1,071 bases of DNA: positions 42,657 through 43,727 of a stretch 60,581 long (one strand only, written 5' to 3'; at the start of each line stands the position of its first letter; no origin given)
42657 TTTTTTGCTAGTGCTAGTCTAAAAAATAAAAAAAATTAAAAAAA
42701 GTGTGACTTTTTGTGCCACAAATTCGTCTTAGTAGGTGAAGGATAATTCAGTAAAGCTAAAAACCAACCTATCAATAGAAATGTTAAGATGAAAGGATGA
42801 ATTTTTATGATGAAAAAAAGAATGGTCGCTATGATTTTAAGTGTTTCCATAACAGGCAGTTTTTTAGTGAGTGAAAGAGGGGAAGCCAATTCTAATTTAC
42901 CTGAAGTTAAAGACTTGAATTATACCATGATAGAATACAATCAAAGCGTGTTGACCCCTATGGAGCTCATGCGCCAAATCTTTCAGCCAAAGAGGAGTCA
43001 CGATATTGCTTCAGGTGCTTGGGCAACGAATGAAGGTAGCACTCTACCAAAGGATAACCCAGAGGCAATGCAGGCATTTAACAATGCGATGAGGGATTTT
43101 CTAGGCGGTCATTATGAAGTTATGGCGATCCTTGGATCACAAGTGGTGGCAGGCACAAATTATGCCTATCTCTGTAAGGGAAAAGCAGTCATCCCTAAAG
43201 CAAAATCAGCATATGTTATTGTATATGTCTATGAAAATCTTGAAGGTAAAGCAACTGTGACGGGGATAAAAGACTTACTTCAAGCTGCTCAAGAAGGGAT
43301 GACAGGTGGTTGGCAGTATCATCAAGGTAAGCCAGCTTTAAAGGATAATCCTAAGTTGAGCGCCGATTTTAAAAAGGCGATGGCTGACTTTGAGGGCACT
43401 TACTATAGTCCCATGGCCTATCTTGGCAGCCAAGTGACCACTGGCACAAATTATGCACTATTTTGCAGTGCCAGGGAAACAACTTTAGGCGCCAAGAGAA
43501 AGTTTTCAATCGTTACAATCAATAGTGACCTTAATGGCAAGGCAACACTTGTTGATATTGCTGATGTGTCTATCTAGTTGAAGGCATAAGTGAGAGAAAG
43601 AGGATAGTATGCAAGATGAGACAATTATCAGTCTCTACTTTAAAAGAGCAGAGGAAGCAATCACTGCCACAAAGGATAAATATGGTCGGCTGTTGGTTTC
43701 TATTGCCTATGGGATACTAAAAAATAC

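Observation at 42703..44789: Secreted tandem stefin/cystatin-like protein wired to an ECF sigma / anti-sigma pair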

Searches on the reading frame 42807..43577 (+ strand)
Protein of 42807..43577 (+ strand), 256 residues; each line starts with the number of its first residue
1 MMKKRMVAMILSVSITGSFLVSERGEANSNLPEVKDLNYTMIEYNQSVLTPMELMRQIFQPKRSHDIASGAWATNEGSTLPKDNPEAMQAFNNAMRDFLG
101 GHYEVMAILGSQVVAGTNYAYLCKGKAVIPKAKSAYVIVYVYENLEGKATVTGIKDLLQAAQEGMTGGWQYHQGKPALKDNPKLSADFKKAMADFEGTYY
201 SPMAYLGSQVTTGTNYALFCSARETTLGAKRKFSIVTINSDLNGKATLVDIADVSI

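Call 3: search_protein_families(library=pfam, proteins=[window:42807-43577:+], max_evalue=1)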
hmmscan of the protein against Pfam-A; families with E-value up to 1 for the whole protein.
window:42807-43577:+ (256 aa): 2 families
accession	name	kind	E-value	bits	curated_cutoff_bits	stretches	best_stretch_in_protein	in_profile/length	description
PF16845.11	SQAPI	-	0.033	15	31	0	208-237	38-66/83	Aspartic acid proteinase inhibitor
PF00031.27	Cystatin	-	0.12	13.1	22.2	0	87-119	20-51/92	Cystatin domain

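Call 4: search_protein_families(library=ncbifam, proteins=[window:42807-43577:+], max_evalue=1)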
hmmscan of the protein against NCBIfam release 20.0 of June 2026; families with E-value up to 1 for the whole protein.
window:42807-43577:+ (256 aa): 0 families

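Call 5: find_homologous_proteins(query=window:42807-43577:+)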
Query window:42807-43577:+ (256 aa): 374 proteins with E <= 0.001 among 744 candidates; the best 120 are listed.
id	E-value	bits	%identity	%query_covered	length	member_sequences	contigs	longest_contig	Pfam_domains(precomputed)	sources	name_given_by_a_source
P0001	7.7e-158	541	96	100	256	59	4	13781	-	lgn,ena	-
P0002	9.5e-136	469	83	100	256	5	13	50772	-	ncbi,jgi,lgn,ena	-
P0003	6.5e-135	466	83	100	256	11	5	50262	-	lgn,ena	-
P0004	2.0e-126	438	78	100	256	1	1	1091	-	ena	-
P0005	1.2e-116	406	73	100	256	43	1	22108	-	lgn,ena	-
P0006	7.8e-79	282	54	100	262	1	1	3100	-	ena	-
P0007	8.5e-59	217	43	99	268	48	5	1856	-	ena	-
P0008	6.8e-55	204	50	72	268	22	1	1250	-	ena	-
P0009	7.8e-54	201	41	99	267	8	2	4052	-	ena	-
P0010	1.2e-53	200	49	73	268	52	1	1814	-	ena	-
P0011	2.1e-53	199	49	73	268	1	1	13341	-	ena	-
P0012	4.6e-53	198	63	62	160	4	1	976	-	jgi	-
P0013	1.9e-52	196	49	72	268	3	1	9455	-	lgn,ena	-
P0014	7.2e-52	194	49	72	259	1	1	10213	-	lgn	-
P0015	3.8e-50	189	45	79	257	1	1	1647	-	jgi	jgi:hypothetical protein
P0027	3.5e-43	166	39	100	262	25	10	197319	-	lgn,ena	-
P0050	2.3e-35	140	43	71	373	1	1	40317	PF14285.12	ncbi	ncbi:MAG: DUF4367 domain-containing protein [Oscillospiraceae bacterium]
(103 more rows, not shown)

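Call 6: search_solved_structures(query=window:42807-43577:+, max_evalue=10, show_alignments=3)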
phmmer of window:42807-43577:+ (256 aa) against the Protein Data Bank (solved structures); distinct sequences matched with E-value up to 10: 1.
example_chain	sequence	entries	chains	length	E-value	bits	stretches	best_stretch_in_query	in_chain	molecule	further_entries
6i1m_A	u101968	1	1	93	0.16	14.6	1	109-146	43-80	Cystatin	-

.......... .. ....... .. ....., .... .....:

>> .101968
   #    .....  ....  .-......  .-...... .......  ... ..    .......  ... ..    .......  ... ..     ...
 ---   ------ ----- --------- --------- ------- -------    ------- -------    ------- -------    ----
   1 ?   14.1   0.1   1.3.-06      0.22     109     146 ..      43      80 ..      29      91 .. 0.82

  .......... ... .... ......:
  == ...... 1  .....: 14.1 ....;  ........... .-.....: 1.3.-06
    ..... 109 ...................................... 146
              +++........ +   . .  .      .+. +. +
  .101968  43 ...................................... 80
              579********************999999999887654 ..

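Call 10: search_solved_structures(query=A1, max_evalue=10, show_alignments=3)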
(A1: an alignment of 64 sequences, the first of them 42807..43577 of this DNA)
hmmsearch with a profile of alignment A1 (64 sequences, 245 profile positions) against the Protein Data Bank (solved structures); distinct sequences matched with E-value up to 10: 20.
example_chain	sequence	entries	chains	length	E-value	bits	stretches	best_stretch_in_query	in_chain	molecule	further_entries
4zm8_A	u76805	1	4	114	0.0016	21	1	91-134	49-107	Putative secreted cystatin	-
3lh4_A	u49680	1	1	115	0.0016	20.9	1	92-136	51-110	Secreted cystatin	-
8r28_A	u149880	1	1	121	0.0021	20.5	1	49-112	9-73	Cystatin domain-containing protein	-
7pk4_B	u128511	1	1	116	0.0049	19.3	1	93-135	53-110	Putative salivary cystatin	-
3mwz_A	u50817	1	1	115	0.0064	19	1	92-136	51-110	sialostatin L2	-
6ztk_B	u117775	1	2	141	0.021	17.3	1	42-110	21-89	Mialostatin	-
1gd4_A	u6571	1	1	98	0.051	16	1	67-132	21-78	CYSTATIN A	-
3l0r_A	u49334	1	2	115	0.064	15.7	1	50-111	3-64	Cystatin-2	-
1dvc_A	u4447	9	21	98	0.084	15.3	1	86-132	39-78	STEFIN A | Cystatin A | Cystatin-A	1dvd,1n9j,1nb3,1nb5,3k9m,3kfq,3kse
5zc1_A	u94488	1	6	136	0.095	15.1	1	87-105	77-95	Cystatin-1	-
1cyu_A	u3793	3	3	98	0.099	15.1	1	86-132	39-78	CYSTATIN A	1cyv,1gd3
8gt7_B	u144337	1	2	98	0.11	14.9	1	86-130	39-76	Cystatin-A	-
6i1m_A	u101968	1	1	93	0.17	14.3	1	92-114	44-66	Cystatin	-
8gqq_A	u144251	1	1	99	0.17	14.3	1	66-143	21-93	Cystatin-A2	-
8r29_A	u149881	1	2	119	0.28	13.6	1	93-111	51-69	Cystatin domain-containing protein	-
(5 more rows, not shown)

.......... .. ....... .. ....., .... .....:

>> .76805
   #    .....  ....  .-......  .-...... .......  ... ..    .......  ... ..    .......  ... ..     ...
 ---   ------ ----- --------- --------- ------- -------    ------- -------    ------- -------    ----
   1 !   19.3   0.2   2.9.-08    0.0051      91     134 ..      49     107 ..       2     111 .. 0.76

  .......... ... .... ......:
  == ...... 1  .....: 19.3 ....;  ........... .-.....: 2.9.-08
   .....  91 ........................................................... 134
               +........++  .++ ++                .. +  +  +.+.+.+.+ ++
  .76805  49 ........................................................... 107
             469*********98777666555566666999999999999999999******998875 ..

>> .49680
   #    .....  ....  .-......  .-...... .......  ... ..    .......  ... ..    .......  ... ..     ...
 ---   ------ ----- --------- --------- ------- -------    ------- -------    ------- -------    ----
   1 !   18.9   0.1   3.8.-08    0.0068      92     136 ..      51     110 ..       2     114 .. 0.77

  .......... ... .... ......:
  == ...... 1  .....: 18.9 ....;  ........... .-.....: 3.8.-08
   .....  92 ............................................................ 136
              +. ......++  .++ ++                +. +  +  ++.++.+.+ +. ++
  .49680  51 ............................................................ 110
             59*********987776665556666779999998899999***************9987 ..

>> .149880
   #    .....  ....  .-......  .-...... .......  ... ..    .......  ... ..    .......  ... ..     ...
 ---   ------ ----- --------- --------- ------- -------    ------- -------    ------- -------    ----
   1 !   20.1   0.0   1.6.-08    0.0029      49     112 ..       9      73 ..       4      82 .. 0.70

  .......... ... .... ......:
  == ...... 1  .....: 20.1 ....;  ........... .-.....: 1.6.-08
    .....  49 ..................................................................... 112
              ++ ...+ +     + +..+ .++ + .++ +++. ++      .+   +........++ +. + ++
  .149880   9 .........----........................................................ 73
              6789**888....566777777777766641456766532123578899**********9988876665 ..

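Call 11: search_protein_families(library=pfam, alignment_id=A1, max_evalue=0.01)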
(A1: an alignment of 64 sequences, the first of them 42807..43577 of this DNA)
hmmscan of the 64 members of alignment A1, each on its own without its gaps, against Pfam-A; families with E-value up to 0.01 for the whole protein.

A. member 1, window:42807-43577:+ (256 aa): 0 families

B. families by the number of members that match (of 64 scanned): 5 families
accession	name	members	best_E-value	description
PF00031.27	Cystatin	17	5e-05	Cystatin domain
PF16845.11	SQAPI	8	5.1e-05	Aspartic acid proteinase inhibitor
PF05631.20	MFS_5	1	0.00014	Sugar-tranasporters, 12 TM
PF21335.2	ATPD_C_metazoa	1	0.00028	Metazoan delta subunit of F1F0-ATP synthase, C-terminal domain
PF01456.22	Mucin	1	0.0031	Mucin-like glycoprotein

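Call 12: predict_structure(alignment_id=A1)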
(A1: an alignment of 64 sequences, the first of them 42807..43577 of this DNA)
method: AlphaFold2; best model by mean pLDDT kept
length: 256 residues; sequences in the alignment: 64
mean_pLDDT: 83.8   pTM: 0.71
mean pLDDT of the five models: 83.8, 83.5, 83.2, 83.1, 81.6
residues with pLDDT >= 90: 176; 70-90: 15; 50-70: 29; < 50: 36
segments of 3 or more residues with pLDDT < 50: 1-3, 16-19, 27-31, 36-44, 59-64
pLDDT, mean of each block of 10 residues (from residue 1): 48 49 50 46 51 62 54 95 98 95 97 96 95 96 98 96 89 96 97 96 98 97 94 98 96 96
secondary structure, 60 per line:
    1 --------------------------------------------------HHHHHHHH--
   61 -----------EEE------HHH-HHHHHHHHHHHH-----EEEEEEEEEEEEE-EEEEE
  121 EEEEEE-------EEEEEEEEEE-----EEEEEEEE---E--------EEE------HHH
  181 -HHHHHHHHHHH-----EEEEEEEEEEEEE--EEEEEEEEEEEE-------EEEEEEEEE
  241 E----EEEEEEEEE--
elements in order: H51-58 E72-74 H85-96 E102-114 E116-126 E134-143 E149-156 E169-171 H182-192 E198-210 E213-224 E232-241 E246-254

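Call 14: fold_search(model_id=the predicted structure, library=pdb)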
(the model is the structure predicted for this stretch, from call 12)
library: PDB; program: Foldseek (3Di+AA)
matches with E <= 10: 578; with E <= 0.001: 2
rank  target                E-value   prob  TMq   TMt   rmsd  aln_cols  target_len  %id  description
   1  2mzv_MODEL_1_A        1.5e-05  1.00  0.24  0.30  15.1       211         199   14  Resonance assignments and secondary structure of a phytocystatin from Sesamum indicum (released 2016-03-02)
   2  4lzi                  9.8e-04  1.00  0.32  0.30   9.4       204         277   16  Characterization of Solanum tuberosum Multicystatin and Significance of Core Domains (released 2014-02-26)
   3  2bo9_B                2.4e-03  0.94  0.19  0.22  15.0       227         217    8  Human carboxypeptidase A4 in complex with human latexin. (released 2005-04-15)
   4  3lh4                  3.0e-03  1.00  0.26  0.51   5.8       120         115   13  Crystal Structure of Sialostatin L2 (released 2010-09-29)
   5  1wnh                  3.0e-03  0.98  0.24  0.27  15.9       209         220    7  Crystal structure of mouse Latexin (tissue carboxypeptidase inhibitor) (released 2005-02-15)
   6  6saz_D                3.5e-03  0.98  0.24  0.26  14.9       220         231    9  Cleaved human fetuin-b in complex with crayfish astacin (released 2019-10-23)
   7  6saz_B                4.8e-03  0.97  0.25  0.26  13.9       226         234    8  Cleaved human fetuin-b in complex with crayfish astacin (released 2019-10-23)
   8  3mwz                  1.4e-02  1.00  0.26  0.51   5.8       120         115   13  Crystal structure of the selenomethionine derivative of the L 22,47,100 M mutant of sialostatin L2 (released 2010-07-14)
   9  8v57_C                2.1e-02  1.00  0.25  0.48   6.1       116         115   13  Complex of murine cathepsin K with bound cystatin C inhibitor (released 2024-10-09)
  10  8v57_D                3.5e-02  1.00  0.24  0.47   6.2       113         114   12  Complex of murine cathepsin K with bound cystatin C inhibitor (released 2024-10-09)
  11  7c5x_B                4.4e-02  0.33  0.18  0.11  21.3       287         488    6  Crystal structure of the iota-carbonic anhydrase from eukaryotic microalga complexed with bicarbonate (released 2021-04-28)
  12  7c5x_A                4.8e-02  0.44  0.18  0.11  20.6       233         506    4  Crystal structure of the iota-carbonic anhydrase from eukaryotic microalga complexed with bicarbonate (released 2021-04-28)
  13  7uai_H                7.4e-02  0.60  0.24  0.22  13.1       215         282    9  Meprin alpha helix in complex with fetuin-B (released 2022-11-02)
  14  6roa_A                7.8e-02  0.98  0.21  0.44   6.4       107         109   13  Crystal structure of V57G mutant of human cystatin C (released 2019-08-07)
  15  3l0r_A                8.2e-02  0.99  0.26  0.53   5.2       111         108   13  Crystal Structure of Salivary Cystatin from the Soft Tick Ornithodoros moubata (released 2010-06-30)
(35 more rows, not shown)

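Call 15: find_encoding_contigs(protein=window:42807-43577:+, flank=6000, max_places=4)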
Protein window:42807-43577:+ (256 aa): 14 contigs read that carry it; 4 places shown.
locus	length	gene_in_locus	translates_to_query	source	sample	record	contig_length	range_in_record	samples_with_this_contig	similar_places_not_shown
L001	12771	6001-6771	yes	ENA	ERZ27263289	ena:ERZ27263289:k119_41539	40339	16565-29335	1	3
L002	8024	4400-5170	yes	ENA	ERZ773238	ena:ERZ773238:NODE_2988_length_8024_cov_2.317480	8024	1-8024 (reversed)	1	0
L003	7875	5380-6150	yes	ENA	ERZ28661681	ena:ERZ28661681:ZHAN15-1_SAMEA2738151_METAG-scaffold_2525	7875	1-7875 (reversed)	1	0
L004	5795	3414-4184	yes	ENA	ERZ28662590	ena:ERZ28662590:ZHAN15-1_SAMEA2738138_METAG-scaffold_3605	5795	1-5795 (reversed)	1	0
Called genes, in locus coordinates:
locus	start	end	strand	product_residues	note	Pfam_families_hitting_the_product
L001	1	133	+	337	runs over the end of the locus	PF02463:SMC_N, PF09818:ABC_ATPase (faint), PF00005:ABC_tran, PF13304:AAA_21 (weak), PF09383:NIL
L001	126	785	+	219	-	PF00528:BPD_transp_1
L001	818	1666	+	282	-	PF03180:Lipoprotein_9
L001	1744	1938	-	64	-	-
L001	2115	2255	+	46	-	-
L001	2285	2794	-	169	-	PF20730:YetF_N, PF04239:DUF421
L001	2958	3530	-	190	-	-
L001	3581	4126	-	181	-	PF08002:DUF1697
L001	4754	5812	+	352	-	-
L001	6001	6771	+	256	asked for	-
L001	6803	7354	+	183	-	PF04542:Sigma70_r2, PF07638:Sigma70_ECF (weak)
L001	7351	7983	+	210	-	-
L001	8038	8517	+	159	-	PF12682:Flavodoxin_4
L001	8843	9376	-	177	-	PF00255:GSHPx, PF00578:AhpC-TSA (weak), PF08534:Redoxin (faint)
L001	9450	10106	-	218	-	PF02390:Methyltransf_4, PF13847:Methyltransf_31 (weak)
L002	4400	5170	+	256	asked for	-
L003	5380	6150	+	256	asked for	-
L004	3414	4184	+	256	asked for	-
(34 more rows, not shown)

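Call 16: find_related_loci(query=A1, collection=genome_contigs, flank=6000)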
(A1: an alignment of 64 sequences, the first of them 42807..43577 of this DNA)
Query A1 (256 aa) in genome_contigs; peptide patterns used: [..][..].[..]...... (x = any residue, [..] = any of these).
599 stretches matched a pattern (row limit reached: there are more); 501 encode a relative of the query (tblastn E <= 1e-3); the best 80 are kept; 80 distinct loci.
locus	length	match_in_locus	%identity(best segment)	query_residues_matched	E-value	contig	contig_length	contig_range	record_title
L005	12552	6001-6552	44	69-251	3e-45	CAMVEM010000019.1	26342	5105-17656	MAG TPA_asm: uncultured Clostridia bacterium isolate SRR8387718_bin.14_metaWRAP_v1.3_MAG genome assembly, contig: ERZ142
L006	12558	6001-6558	42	66-251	3e-44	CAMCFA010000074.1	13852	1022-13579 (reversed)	MAG: uncultured Clostridia bacterium isolate SRR17382100_bin.23_metaWRAP_v1.3_MAG genome assembly, contig: ERZ10544632.3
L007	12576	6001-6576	45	66-256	1e-43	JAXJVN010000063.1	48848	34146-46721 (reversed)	MAG: Eubacterium sp. isolate DOME_MAG_5690 5690_C0338_k141_62676, whole genome shotgun sequence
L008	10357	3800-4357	40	65-255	9e-43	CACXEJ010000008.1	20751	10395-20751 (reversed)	MAG: Ruminococcus flavefaciens isolate RUG11186 genome assembly, contig: RUG11186_asm_8, whole genome shotgun sequence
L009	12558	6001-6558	43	69-251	1e-41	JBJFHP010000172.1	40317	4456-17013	MAG: Oscillospiraceae bacterium isolate PUUB39_bin.046 NODE_549_length_40317_cov_9.117456, whole genome shotgun sequence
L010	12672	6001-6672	39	64-254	2e-41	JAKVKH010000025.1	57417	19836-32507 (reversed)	MAG: Butyrivibrio sp. isolate UW_MP_LCO3_1 Ga0455793_000233, whole genome shotgun sequence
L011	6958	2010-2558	42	70-254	6e-41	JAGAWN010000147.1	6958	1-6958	MAG: Ruminiclostridium sp. isolate RGIG8838 Water_deer_Omasum-1__c112469, whole genome shotgun sequence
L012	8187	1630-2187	39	69-254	4e-41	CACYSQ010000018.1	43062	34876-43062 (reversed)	MAG: Ruminococcus flavefaciens isolate RUG12238 genome assembly, contig: RUG12238_asm_18, whole genome shotgun sequence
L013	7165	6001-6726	40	66-251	2e-40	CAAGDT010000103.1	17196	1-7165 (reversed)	MAG TPA_asm: Ruminococcaceae bacterium, isolate HGM13347, WGS project CAAGDT010000000 data, contig: SRS476152_46_k119_20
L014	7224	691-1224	43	64-254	3e-40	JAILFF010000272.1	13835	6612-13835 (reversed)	MAG: Ruminococcus sp. isolate RUI065 k141_11023409_flag=0_multi=18.9869_len=13835, whole genome shotgun sequence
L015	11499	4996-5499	43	70-254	5e-40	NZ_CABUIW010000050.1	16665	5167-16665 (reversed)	MAG: uncultured Lactobacillus sp. isolate MGYG-HGUT-04045, whole genome shotgun sequence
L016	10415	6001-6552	38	65-251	6e-40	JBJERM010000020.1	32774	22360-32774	MAG: Ruminiclostridium sp. isolate EHIM01_bin.006 NODE_111_length_32774_cov_8.112503, whole genome shotgun sequence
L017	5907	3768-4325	42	18-255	1e-39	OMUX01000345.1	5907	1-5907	uncultured Erysipelotrichaceae bacterium isolate hRUG900 genome assembly, contig: NODE_20714_length_5907_cov_16.8929, wh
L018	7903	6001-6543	40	69-251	1e-39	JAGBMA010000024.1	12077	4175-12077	MAG: Ruminiclostridium sp. isolate RGIG9238 Water_deer_Rumen-4__c20557, whole genome shotgun sequence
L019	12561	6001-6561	38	69-256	4e-39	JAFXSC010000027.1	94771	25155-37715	MAG: Ruminococcus sp. isolate RGIG6695 Sheep_Rumen-2__c3934, whole genome shotgun sequence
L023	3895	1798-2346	39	66-251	2e-37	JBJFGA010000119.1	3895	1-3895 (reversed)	MAG: Oscillospiraceae bacterium isolate PUUB45_bin.010 NODE_23389_length_3895_cov_8.371875, whole genome shotgun sequenc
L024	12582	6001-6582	38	69-256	1e-37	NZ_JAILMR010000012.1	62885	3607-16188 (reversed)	MAG: Ruminococcus sp. isolate RUI259 k141_1689534_flag=0_multi=19.9970_len=62885, whole genome shotgun sequence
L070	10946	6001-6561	38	70-254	1e-29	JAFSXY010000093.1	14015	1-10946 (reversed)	MAG: Clostridia bacterium isolate RGIG3575 Goat_Rumen.Co__c1389702, whole genome shotgun sequence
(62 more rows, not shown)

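Call 37: search_protein_families(library=pfam, proteins=[L006:5156-5776:+, L009:5143-5775:+, L023:752-1408:+, L005:5007-5753:+, L024:7631-8320:+, L070:7522-8148:+, L070:5872-6939:+, L011:1851-3047:+, L009:5833-6999:+, L007:7501-8283:+], max_evalue=0.1)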
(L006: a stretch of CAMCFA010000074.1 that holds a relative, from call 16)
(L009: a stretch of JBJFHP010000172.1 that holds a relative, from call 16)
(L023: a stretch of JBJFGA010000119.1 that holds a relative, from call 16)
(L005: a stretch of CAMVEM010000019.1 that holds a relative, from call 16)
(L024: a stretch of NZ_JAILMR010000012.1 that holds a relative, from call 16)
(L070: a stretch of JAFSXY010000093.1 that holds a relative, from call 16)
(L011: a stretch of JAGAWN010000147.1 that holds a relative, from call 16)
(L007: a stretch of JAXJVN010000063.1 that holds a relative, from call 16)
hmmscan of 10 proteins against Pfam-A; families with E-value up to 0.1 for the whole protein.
L006:5156-5776:+ (206 aa): 1 family
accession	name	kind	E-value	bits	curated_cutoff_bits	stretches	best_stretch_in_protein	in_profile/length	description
PF14285.11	DUF4367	-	3.3e-06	28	22.1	1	100-205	7-110/110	Domain of unknown function (DUF4367)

L009:5143-5775:+ (210 aa): 2 families
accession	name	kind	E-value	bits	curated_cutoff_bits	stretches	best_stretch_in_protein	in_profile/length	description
PF14285.11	DUF4367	-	2.4e-05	25.2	22.1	1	122-209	24-110/110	Domain of unknown function (DUF4367)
PF16318.11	DUF4957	-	0.07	13.4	30.8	0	154-174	2-22/142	Domain of unknown function (DUF4957)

L023:752-1408:+ (218 aa): 1 family
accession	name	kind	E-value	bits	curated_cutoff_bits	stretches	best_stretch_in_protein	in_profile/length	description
PF14285.11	DUF4367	-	1e-07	32.8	22.1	1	130-217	23-110/110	Domain of unknown function (DUF4367)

L005:5007-5753:+ (248 aa): 0 families

L024:7631-8320:+ (229 aa): 1 family
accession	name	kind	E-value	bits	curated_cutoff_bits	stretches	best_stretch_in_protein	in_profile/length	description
PF14285.11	DUF4367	-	0.00089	20.1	22.1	1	142-223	24-106/110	Domain of unknown function (DUF4367)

L070:7522-8148:+ (208 aa): 1 family
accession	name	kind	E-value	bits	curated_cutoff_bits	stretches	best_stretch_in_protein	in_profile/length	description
PF14285.11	DUF4367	-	0.0019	19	22.1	1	118-202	21-107/110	Domain of unknown function (DUF4367)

L070:5872-6939:+ (355 aa): 2 families
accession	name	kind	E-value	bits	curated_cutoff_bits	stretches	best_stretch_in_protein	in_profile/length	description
PF00031.27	Cystatin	-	0.048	14.4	22.2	0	179-196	43-60/92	Cystatin domain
PF16845.11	SQAPI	-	0.062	14.1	31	0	178-206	37-64/83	Aspartic acid proteinase inhibitor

L011:1851-3047:+ (398 aa): 1 family
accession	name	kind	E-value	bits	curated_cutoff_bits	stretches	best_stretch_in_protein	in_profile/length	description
PF14285.11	DUF4367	-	0.083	13.8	22.1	1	336-381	51-96/110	Domain of unknown function (DUF4367)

L009:5833-6999:+ (388 aa): 2 families
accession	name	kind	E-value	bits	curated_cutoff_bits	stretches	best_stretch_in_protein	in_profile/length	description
PF14285.11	DUF4367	-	3.3e-05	24.7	22.1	1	292-379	14-103/110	Domain of unknown function (DUF4367)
PF00031.27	Cystatin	-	0.0082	16.8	22.2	0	69-113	4-54/92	Cystatin domain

L007:7501-8283:+ (260 aa): 2 families
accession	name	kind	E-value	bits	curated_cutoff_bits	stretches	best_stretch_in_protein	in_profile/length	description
PF14285.11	DUF4367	-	0.0002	22.3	22.1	1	150-253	2-107/110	Domain of unknown function (DUF4367)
PF11271.13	PorA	-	0.05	13.3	29.5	0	84-140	8-55/297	Porin PorA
